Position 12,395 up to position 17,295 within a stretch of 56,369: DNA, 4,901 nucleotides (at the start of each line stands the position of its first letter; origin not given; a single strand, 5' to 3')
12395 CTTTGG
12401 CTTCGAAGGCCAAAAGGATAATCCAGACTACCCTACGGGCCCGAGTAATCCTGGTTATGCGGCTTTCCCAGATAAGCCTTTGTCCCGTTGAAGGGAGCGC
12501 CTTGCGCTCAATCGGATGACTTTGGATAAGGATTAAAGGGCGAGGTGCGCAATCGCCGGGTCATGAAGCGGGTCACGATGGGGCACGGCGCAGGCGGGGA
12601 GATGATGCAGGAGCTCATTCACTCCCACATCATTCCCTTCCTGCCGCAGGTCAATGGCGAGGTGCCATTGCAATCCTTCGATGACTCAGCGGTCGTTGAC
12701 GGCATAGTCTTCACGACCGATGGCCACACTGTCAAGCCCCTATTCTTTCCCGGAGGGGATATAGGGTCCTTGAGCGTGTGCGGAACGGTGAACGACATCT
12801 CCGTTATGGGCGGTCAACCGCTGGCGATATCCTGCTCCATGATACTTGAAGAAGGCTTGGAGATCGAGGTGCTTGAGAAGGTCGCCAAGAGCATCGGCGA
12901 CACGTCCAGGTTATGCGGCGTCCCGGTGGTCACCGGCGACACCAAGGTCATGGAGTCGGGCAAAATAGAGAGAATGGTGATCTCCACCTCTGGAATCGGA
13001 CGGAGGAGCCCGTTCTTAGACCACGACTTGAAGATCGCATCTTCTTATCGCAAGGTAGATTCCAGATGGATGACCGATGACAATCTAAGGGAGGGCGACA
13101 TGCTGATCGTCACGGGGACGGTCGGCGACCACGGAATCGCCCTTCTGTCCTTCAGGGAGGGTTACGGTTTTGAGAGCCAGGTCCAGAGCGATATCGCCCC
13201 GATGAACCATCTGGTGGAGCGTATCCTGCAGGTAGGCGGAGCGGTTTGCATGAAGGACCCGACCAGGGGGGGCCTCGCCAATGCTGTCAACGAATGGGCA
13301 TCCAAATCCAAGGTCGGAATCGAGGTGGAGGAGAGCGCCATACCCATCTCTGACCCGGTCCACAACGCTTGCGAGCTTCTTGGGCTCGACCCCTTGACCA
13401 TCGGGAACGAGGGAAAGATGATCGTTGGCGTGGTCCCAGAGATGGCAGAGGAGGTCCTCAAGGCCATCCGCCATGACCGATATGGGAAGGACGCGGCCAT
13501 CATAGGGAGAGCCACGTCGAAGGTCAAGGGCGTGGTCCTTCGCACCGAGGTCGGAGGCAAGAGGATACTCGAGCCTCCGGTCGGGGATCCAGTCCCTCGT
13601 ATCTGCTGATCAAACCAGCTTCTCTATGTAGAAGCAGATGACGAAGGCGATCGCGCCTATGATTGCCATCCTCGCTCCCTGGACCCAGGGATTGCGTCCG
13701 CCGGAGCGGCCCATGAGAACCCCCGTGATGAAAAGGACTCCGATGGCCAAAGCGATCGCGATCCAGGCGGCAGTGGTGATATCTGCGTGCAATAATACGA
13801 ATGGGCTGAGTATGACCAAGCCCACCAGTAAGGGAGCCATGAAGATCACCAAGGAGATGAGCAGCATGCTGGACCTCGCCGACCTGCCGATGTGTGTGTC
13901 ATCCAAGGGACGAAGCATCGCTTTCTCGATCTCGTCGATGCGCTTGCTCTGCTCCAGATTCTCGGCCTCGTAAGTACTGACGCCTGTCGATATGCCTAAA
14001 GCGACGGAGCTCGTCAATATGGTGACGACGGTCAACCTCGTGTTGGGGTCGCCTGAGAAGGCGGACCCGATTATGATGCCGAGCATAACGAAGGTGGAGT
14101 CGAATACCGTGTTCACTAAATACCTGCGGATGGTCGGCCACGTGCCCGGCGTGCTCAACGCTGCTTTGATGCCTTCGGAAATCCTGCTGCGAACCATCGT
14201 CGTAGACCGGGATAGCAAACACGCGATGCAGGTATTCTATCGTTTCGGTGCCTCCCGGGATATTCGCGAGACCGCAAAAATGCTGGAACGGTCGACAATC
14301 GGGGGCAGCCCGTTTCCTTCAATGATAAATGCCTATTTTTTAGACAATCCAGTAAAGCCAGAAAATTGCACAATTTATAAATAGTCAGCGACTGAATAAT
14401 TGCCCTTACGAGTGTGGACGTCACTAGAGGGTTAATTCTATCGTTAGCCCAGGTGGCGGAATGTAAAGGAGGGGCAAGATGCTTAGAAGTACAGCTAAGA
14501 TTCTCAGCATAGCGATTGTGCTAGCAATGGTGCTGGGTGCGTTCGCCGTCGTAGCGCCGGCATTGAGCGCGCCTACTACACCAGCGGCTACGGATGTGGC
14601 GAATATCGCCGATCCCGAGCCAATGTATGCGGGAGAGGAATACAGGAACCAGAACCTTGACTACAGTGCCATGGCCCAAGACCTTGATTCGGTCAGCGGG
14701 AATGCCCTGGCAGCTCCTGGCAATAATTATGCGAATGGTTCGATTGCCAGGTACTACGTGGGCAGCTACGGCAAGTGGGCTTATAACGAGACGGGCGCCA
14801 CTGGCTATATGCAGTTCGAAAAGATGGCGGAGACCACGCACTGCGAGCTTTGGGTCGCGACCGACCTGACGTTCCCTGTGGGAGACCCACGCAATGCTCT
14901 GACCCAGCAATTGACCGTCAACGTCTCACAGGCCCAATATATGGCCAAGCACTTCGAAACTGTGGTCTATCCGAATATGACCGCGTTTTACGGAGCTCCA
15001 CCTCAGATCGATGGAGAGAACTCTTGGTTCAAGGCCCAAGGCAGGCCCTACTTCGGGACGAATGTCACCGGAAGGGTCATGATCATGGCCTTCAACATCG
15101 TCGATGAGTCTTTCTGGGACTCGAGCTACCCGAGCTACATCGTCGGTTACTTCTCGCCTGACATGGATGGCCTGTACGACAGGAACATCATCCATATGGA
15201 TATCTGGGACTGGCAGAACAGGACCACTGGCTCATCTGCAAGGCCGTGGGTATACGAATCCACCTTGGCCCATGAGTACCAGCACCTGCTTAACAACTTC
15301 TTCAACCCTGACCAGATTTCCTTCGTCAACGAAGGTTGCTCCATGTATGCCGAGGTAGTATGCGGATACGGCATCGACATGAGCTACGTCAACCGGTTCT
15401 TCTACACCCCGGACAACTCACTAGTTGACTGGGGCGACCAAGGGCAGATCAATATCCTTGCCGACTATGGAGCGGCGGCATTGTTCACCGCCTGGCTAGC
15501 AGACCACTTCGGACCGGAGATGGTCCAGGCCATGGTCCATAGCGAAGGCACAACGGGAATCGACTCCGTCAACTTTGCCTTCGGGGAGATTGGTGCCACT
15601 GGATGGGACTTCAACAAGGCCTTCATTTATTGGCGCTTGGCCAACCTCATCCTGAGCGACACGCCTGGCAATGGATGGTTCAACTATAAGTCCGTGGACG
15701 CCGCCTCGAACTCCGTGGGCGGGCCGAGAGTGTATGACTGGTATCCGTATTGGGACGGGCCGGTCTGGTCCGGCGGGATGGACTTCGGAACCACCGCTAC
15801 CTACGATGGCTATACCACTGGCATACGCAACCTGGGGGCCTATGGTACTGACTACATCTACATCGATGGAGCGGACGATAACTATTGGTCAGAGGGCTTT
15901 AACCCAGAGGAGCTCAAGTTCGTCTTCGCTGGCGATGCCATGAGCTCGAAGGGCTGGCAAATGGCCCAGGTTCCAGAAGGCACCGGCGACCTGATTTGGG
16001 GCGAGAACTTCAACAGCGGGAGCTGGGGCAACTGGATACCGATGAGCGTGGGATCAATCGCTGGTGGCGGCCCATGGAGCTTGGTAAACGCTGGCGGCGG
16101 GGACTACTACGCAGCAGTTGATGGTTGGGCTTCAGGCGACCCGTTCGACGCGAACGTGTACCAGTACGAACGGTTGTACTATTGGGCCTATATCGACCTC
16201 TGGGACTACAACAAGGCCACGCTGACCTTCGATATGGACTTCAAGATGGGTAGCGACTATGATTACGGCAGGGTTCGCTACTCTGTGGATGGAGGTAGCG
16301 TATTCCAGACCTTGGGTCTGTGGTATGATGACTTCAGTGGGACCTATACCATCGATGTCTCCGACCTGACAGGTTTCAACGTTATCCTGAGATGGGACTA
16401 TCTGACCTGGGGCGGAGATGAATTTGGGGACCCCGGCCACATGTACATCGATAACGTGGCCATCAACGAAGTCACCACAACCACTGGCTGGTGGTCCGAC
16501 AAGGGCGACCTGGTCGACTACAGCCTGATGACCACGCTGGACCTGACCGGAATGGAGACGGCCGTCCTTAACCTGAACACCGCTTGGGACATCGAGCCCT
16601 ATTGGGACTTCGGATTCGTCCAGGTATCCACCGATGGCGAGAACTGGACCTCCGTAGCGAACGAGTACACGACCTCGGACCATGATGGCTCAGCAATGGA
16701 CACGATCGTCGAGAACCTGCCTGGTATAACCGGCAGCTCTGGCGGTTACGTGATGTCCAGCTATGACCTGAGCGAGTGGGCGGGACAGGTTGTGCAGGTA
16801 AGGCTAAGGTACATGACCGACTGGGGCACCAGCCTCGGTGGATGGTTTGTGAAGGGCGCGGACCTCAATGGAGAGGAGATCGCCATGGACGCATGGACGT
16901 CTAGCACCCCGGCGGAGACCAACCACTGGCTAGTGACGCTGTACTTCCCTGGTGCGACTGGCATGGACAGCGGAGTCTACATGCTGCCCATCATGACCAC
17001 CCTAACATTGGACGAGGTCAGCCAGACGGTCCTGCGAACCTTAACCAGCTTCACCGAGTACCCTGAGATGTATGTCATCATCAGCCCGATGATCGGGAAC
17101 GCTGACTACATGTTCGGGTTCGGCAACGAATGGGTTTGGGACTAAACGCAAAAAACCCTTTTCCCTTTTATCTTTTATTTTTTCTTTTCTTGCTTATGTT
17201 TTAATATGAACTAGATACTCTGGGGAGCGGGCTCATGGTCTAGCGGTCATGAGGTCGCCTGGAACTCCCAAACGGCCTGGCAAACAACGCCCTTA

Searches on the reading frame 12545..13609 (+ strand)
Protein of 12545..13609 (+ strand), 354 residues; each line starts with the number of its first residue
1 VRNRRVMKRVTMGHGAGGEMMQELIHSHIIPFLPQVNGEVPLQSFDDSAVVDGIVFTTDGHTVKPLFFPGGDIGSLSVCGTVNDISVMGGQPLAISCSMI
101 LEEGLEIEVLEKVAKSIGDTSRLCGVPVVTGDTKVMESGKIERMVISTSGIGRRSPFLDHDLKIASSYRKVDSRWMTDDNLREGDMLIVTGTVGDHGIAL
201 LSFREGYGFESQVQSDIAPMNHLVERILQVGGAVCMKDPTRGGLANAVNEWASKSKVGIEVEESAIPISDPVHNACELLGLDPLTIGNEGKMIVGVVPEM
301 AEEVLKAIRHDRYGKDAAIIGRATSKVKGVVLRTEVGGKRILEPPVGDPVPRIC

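Call 63: search_protein_families(library=pfam, proteins=[window:12545-13609:+], max_evalue=0.00001)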
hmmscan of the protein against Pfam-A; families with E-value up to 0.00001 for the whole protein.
window:12545-13609:+ (354 aa): 2 families
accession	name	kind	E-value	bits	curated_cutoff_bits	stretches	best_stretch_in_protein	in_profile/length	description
PF02769.27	AIRS_C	-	3.7e-27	95.9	23.1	1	182-330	1-152/156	AIR synthase related protein, C-terminal domain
PF00586.29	AIRS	-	6.6e-23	81.7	24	1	46-153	2-111/112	AIR synthase related protein, N-terminal domain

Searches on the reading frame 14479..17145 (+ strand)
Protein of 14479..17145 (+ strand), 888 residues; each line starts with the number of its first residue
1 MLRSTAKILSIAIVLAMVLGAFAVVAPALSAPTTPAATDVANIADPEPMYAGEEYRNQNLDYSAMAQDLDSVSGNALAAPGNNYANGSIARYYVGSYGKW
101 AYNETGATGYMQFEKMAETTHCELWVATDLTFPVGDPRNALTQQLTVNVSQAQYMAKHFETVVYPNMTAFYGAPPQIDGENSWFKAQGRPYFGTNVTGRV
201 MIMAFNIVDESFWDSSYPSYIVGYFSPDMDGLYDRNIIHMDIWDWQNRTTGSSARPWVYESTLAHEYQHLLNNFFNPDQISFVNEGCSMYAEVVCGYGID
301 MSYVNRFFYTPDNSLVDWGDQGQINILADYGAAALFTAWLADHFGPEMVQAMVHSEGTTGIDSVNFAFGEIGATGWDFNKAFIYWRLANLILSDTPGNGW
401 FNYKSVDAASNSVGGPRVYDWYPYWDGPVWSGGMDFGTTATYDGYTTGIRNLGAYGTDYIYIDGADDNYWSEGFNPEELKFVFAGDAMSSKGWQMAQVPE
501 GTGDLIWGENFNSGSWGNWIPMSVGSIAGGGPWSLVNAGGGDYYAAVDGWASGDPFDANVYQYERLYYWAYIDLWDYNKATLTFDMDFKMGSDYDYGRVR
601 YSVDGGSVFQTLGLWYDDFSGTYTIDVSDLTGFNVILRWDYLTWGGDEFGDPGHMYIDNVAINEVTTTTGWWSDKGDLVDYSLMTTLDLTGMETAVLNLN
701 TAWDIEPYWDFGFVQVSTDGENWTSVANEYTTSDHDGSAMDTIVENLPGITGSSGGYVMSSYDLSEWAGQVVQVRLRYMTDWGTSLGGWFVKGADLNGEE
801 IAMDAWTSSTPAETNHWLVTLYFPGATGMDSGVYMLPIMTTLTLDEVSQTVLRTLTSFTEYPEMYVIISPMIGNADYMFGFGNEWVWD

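Call 63: search_protein_families(library=pfam, proteins=[window:14479-17145:+], max_evalue=0.00001)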
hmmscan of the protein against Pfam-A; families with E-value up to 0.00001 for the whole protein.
window:14479-17145:+ (888 aa): 1 family
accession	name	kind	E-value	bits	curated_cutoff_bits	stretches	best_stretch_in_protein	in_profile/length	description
PF20773.4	InhA-like_MAM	-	2.1e-25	89.8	26.9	1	669-796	39-162/191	Immune inhibitor A-like, MAM domain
